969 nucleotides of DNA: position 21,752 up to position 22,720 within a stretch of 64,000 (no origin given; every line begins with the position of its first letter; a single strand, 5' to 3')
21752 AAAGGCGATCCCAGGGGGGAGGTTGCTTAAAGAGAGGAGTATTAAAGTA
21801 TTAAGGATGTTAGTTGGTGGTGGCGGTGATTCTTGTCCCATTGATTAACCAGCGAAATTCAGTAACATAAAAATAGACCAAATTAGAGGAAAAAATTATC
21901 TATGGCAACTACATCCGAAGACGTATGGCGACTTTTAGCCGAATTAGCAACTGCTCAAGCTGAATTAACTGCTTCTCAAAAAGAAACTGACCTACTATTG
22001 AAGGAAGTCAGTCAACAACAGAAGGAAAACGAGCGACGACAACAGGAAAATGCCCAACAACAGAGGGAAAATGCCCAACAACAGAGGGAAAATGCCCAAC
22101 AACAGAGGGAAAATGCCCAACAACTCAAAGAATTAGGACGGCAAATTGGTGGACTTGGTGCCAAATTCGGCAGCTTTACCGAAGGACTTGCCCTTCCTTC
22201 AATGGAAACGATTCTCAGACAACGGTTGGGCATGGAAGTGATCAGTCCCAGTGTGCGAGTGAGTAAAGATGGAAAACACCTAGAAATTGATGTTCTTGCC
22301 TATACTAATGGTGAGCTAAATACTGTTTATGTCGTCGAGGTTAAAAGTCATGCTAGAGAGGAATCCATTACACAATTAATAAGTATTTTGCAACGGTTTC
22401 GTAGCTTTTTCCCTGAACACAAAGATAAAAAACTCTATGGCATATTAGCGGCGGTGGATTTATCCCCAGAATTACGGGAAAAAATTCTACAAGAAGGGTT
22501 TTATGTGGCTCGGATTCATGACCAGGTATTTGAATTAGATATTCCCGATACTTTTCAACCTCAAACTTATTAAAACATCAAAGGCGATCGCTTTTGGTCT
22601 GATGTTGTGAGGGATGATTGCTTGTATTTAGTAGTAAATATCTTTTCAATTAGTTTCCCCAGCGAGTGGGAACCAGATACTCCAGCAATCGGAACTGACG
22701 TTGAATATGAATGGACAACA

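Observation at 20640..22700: Recent tandem duplication of a coiled-coil plus Hjc-like PD-(D/E)xK nuclease-fold gene, next to IS and MITE debris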

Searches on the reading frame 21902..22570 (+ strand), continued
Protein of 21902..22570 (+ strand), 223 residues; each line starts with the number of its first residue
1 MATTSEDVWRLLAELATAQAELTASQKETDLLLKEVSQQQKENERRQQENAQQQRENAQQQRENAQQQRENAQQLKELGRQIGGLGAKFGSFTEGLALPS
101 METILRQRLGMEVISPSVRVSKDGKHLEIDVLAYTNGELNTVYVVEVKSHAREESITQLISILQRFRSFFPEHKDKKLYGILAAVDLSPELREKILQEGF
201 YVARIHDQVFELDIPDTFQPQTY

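Call 56: search_protein_families(library=pfam, alignment_id=A2, max_evalue=0.00001)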
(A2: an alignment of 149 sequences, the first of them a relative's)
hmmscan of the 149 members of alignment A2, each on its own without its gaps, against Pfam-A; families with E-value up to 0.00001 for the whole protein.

A. member 1, L001:7824-8111:+ (96 aa): 1 family
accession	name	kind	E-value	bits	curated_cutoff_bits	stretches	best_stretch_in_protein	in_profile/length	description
PF03683.19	UPF0175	-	8.3e-19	67.5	27.9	1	7-81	1-75/75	Uncharacterised protein family (UPF0175)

B. families by the number of members that match (of 149 scanned): 204 families (the first 25 are shown)
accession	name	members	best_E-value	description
PF07690.21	MFS_1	5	2.1e-59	Major Facilitator Superfamily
PF12832.13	MFS_1_like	5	3.8e-16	MFS_1 like family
PF00083.30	Sugar_tr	5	2.4e-09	Sugar (and other) transporter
PF01882.25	DUF58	5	1.1e-06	Protein of unknown function DUF58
PF01257.25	2Fe-2S_thioredx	4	2.6e-06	Thioredoxin-like [2Fe-2S] ferredoxin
PF01842.31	ACT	3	8.4e-09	ACT domain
PF13347.12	MFS_2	3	5e-08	MFS/sugar transport protein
PF03055.21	RPE65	2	1.9e-156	Retinal pigment epithelial membrane protein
PF03023.19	MurJ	2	7.5e-130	Lipid II flippase MurJ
PF03379.19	CcmB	2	3.7e-80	CcmB protein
PF02654.20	CobS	2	5.1e-52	Cobalamin-5-phosphate synthase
PF01724.21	DUF29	2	3.5e-49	Domain of unknown function DUF29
PF00004.35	AAA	2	2.7e-47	ATPase family associated with various cellular activities (AAA)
PF01578.25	Cytochrom_C_asm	2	1.5e-38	Cytochrome C assembly protein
PF00551.24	Formyl_trans_N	2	2.4e-35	Formyl transferase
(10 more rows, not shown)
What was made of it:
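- Neighbours differ in nearly every locus (call 56). 204 different families flank the gene in 39 loci (call 56). Insertion sites vary between unrelated genes (call 56).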

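Call 57: search_protein_families(library=padloc, alignment_id=A2, max_evalue=0.00001)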
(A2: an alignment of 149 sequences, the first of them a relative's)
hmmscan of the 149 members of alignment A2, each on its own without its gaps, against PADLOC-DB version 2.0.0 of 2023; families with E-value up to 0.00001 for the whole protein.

A. member 1, L001:7824-8111:+ (96 aa): 0 families

B. families by the number of members that match (of 149 scanned): 48 families (the first 25 are shown)
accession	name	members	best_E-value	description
PDLC04140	mad8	3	5.9e-18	mads_8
PDLC04232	IetA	2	8.3e-30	-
PDLC02012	SAVED5--SAVED_TIR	2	1.9e-14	-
PDLC01086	C3a186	2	4.8e-13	"C-3?,4? desaturase"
PDLC05062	PDC-S66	2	7.6e-10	-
PDLC00915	TRIP13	2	1.6e-08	TRIP13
PDLC04135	mad3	1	2.2e-50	mads_3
PDLC00420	ThsB1|ThsB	1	6.5e-46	TIR-like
PDLC05073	PDC-S70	1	1.8e-41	-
PDLC04606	PDC-M37B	1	1.9e-41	-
PDLC05071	PDC-S70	1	7.4e-41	-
PDLC04605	PDC-M37B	1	3.1e-34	-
PDLC05068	PDC-S70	1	3.9e-34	-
PDLC02196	IetA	1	4.4e-34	-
PDLC03838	DolB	1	3.4e-33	-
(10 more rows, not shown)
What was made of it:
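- A few TIR, ThsB and Mad neighbours were found (calls 56, 57).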

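Call 69: fold_search(model_id=the predicted structure, library=pdb)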
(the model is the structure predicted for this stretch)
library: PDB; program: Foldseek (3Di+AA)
matches with E <= 10: 692; with E <= 0.001: 6
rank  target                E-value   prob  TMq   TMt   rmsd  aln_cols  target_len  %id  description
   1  2vld_B                1.5e-04  1.00  0.33  0.32   5.1       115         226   18  crystal structure of a repair endonuclease from Pyrococcus abyssi (released 2009-05-19)
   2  2vld_A                1.7e-04  1.00  0.32  0.32   4.8       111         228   18  crystal structure of a repair endonuclease from Pyrococcus abyssi (released 2009-05-19)
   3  5gke_A                3.1e-04  1.00  0.33  0.31   6.4       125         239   22  Structure of EndoMS-dsDNA1 complex (released 2016-11-02)
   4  9u49_A                3.5e-04  1.00  0.37  0.22   5.0       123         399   18  crystal structure of Cdn1 in complex with cA4 (released 2026-02-04)
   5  5gkj_B                3.8e-04  1.00  0.31  0.30   5.6       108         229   21  Structure of EndoMS in apo form (released 2016-11-02)
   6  1y88                  5.9e-04  1.00  0.35  0.42   4.5       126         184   15  Crystal Structure of Protein of Unknown Function AF1548 (released 2004-12-21)
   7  6xl1_A                1.5e-03  1.00  0.31  0.20   5.2       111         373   14  crystal structure of cA4-activated Card1(D294N) (released 2020-12-30)
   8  8q3y_A                1.7e-03  1.00  0.37  0.20   3.8       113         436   16  Crystal structure of apo Can2 from Thermoanaerobacter brockii (released 2023-11-22)
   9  6wxw_A                1.8e-03  1.00  0.33  0.21   4.7       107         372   16  crystal structure of apo Card1 (released 2020-12-30)
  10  7bdv_D                6.0e-03  1.00  0.35  0.24   4.4       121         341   18  Structure of Can2 from Sulfobacillus thermosulfidooxidans in complex with cyclic tetra-adenylate (cA4) (released 2021-03-03)
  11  7bdv_B                6.8e-03  1.00  0.36  0.25   4.7       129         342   19  Structure of Can2 from Sulfobacillus thermosulfidooxidans in complex with cyclic tetra-adenylate (cA4) (released 2021-03-03)
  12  8gy8_A                7.8e-03  0.92  0.25  0.17   5.6       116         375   15  The structure of Bax1 from Pyrococcus furiosus (released 2023-09-27)
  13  8iby_C                8.3e-03  0.98  0.29  0.10   5.4       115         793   10  Structure of R2 with 5'ORF (released 2023-09-20)
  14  7orl_A                1.2e-02  0.82  0.27  0.04  10.1       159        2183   16  La Crosse virus polymerase at transcription initiation stage (released 2022-02-16)
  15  6ek1                  1.2e-02  0.75  0.24  0.19   9.0       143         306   11  Crystal structure of Type IIP restriction endonuclease PfoI (released 2018-10-10)
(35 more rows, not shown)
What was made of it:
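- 21902..22573 (+): DUF3782 gene copy 2 (223 aa): 10 stalk heptads plus a PD-(D/E)XK domain (E94, D130, E146, K148). Foldseek (call 69).
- On PD-(D/E)XK nuclease superfamily: Foldseek gives probability 1.00 (call 69).
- Foldseek agrees: NucS/EndoMS, Cdn1, AF1548, Card1 and Can2 at probability 1.00 (call 69).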

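Call 74: search_protein_families(library=pfam, proteins=[L008:4127-4405:+, L007:5515-5763:+], max_evalue=0.01)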
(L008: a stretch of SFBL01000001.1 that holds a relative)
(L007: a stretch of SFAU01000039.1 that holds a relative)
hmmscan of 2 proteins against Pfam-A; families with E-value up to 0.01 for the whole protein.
L008:4127-4405:+ (93 aa): 0 families

L007:5515-5763:+ (83 aa): 1 family
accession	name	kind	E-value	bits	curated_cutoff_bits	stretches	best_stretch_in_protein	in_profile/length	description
PF03693.20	ParD_antitoxin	-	0.00014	22.6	21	1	3-58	7-59/81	Bacterial antitoxin of ParD toxin-antitoxin type II system and RHH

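Call 78: search_protein_families(library=phrogs, proteins=[window:21902-22570:+], max_evalue=0.01)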
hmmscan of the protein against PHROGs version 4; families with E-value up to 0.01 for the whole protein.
window:21902-22570:+ (223 aa): 0 families
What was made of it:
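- Tried and rejected: PHROGs gave no match (call 78).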

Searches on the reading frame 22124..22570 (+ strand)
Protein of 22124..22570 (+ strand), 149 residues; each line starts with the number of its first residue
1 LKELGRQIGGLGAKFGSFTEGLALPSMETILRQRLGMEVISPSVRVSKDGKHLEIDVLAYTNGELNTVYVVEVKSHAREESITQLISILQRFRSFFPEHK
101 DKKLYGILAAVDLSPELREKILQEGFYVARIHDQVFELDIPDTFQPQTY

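Call 20: search_protein_representatives(protein=window:22124-22570:+)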
Query: 149 residues. Proteins with E-value up to 0.001 (for the whole library): 1304; up to 1e-10: 413; up to 1e-30: 110. The best 150 are listed.
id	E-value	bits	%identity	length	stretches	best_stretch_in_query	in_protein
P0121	7.3e-79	278.9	86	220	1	1-149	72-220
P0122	1.5e-67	242.2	75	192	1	1-147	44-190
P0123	1.4e-62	226.1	72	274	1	1-149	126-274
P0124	4.6e-61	221.2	69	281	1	1-149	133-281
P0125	2.0e-58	212.7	70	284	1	1-147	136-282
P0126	7.2e-51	188.2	57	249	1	1-147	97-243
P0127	8.6e-50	184.7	56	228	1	1-149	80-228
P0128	1.7e-47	177.2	70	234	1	1-122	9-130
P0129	2.1e-47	176.9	56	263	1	2-147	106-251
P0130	6.2e-47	175.4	61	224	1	1-147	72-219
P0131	7.9e-46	171.9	53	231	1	2-149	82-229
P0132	9.2e-46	171.6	53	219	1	2-149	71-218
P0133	8.0e-45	168.6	51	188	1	1-147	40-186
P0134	1.6e-44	167.7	69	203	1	1-113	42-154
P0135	3.2e-44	166.6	57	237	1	2-148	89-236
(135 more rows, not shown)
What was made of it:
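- On DUF3782-type endonucleases (stalk plus nuclease architecture): The C-terminal 149 aa alone finds 1,304 representative clusters, 110 of them at E<=1e-30 (call 20).
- The C-terminal part alone finds 1,304 representative clusters (call 20).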

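Call 62: find_related_loci(query=window:22124-22570:+, collection=viral_contigs, flank=6000)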
Query window:22124-22570:+ (149 aa) in viral_contigs; peptide patterns used: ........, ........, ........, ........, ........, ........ (x = any residue, [..] = any of these).
19 stretches matched a pattern; 1 encode a relative of the query (tblastn E <= 1e-3); 1 distinct loci.
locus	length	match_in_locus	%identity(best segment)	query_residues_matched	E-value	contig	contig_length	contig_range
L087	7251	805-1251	73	1-149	3e-74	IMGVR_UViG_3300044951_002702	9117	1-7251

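Call 78: search_protein_families(library=phrogs, proteins=[window:22124-22570:+], max_evalue=0.01)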
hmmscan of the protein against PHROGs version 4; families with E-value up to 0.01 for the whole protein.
window:22124-22570:+ (149 aa): 0 families
